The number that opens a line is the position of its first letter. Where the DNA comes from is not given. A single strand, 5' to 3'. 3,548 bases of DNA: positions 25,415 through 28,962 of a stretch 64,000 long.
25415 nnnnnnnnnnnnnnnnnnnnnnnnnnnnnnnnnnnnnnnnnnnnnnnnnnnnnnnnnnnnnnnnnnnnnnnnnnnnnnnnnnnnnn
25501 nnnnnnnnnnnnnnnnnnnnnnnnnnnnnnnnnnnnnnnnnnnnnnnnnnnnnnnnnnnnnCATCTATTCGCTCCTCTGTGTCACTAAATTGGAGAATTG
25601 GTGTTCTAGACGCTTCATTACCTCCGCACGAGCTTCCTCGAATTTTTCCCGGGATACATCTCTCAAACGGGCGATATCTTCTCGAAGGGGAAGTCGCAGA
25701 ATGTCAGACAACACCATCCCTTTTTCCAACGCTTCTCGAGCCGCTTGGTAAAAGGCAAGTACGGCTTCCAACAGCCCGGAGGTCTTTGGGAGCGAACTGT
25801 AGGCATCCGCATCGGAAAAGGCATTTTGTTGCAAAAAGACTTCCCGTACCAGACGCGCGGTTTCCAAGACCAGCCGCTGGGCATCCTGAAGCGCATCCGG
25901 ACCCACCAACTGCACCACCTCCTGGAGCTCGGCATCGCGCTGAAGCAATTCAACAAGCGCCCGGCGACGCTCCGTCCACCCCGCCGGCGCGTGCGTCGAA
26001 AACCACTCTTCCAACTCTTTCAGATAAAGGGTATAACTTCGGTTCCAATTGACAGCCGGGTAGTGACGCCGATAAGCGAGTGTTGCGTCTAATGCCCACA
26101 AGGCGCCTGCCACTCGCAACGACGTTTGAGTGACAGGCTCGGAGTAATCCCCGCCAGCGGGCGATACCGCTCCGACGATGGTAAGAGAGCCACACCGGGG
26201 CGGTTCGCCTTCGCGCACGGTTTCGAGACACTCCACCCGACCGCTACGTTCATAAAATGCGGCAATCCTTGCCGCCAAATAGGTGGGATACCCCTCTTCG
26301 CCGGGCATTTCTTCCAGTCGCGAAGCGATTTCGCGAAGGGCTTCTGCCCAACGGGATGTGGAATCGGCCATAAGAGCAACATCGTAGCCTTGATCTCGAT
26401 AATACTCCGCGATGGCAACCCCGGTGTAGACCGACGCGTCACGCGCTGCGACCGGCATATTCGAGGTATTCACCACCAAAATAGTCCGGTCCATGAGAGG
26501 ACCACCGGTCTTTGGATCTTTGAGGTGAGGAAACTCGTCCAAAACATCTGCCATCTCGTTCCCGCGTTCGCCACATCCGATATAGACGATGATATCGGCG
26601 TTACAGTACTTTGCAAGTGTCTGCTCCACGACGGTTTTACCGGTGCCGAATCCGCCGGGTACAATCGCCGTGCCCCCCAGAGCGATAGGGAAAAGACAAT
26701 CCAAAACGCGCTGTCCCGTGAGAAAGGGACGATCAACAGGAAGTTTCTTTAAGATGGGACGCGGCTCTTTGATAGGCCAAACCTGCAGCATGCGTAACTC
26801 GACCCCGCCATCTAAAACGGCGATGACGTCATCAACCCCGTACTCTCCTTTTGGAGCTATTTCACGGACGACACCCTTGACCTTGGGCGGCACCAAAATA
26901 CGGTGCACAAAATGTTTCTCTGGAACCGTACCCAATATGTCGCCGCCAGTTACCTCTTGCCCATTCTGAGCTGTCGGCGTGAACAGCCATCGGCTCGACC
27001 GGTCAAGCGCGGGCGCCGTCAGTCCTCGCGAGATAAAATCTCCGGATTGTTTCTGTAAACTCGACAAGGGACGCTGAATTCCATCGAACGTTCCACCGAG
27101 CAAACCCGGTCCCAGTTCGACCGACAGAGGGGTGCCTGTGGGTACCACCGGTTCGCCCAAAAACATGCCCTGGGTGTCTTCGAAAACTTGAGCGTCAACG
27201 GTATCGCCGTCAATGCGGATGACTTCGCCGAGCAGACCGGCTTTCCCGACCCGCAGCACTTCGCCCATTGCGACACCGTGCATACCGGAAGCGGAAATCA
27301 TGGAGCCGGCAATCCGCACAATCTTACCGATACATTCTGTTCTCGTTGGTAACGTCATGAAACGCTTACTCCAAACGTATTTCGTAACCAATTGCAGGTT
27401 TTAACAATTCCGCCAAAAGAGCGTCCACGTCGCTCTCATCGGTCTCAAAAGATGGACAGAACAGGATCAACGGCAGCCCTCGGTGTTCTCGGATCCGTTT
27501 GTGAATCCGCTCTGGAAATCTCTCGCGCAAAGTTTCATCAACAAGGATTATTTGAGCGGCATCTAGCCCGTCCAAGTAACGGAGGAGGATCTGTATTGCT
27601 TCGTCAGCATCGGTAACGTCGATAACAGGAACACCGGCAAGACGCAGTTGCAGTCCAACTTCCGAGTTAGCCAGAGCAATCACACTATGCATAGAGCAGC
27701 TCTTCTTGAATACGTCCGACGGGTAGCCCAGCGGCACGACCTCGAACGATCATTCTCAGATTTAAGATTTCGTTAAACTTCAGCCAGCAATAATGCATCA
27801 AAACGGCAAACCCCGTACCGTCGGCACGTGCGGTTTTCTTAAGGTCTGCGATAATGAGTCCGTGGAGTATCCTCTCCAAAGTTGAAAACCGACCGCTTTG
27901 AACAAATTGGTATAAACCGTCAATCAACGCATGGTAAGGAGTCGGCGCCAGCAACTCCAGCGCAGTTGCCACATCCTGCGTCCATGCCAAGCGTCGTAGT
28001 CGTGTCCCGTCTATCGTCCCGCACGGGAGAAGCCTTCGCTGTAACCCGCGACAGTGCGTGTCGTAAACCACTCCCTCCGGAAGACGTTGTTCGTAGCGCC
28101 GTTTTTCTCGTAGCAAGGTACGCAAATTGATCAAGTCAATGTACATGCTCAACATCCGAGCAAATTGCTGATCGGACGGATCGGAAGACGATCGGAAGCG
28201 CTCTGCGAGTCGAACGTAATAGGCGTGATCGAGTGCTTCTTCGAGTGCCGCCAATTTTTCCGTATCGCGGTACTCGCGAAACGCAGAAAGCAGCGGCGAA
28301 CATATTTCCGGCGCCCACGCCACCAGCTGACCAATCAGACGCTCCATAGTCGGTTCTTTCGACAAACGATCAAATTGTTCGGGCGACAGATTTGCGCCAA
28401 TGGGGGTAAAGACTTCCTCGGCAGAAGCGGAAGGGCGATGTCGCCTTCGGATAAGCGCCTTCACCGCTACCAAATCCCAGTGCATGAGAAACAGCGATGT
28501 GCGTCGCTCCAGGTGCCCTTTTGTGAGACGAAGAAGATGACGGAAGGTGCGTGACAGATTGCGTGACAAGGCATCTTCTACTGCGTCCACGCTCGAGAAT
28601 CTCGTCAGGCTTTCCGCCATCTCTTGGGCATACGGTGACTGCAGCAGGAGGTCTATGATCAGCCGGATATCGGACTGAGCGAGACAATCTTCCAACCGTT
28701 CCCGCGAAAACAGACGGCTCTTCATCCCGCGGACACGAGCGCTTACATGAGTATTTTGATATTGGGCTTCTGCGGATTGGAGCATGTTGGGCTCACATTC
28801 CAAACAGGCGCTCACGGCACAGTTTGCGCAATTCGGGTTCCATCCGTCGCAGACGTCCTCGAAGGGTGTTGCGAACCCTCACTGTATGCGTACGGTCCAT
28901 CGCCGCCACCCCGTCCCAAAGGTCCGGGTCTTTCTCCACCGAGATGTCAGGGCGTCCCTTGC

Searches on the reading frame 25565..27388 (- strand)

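Call 7: search_protein_families(library=pfam, proteins=[window:25565-27388:-], max_evalue=0.001)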
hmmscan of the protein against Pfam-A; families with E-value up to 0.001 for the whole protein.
window:25565-27388:- (607 aa): 4 families
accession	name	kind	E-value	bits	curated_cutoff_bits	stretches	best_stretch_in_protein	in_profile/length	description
PF00006.31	ATP-synt_ab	-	3.7e-69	233.1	29.5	1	225-452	1-212/213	ATP synthase alpha/beta family, nucleotide-binding domain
PF16886.11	ATP-synt_ab_Xtn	-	3.1e-27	94.6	25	1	126-207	2-88/88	ATPsynthase alpha/beta subunit barrel-sandwich domain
PF22919.1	ATP-synt_VA_C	-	3e-22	79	24.7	1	461-559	2-96/101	C-terminal domain of V and A type ATP synthase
PF02874.29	ATP-synt_ab_N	-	2.3e-10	41.3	20.9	1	23-85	1-69/69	ATP synthase alpha/beta family, beta-barrel domain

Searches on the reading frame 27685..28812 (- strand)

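Call 40: search_protein_families(library=pfam, proteins=[window:27685-28812:-], max_evalue=0.0001)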
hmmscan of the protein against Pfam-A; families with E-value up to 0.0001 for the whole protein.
window:27685-28812:- (375 aa): 1 family
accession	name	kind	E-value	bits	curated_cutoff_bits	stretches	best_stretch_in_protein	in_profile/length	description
PF01992.21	vATP-synt_AC39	-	5e-59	200.8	29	1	24-370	2-338/339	ATP synthase (C/AC39) subunit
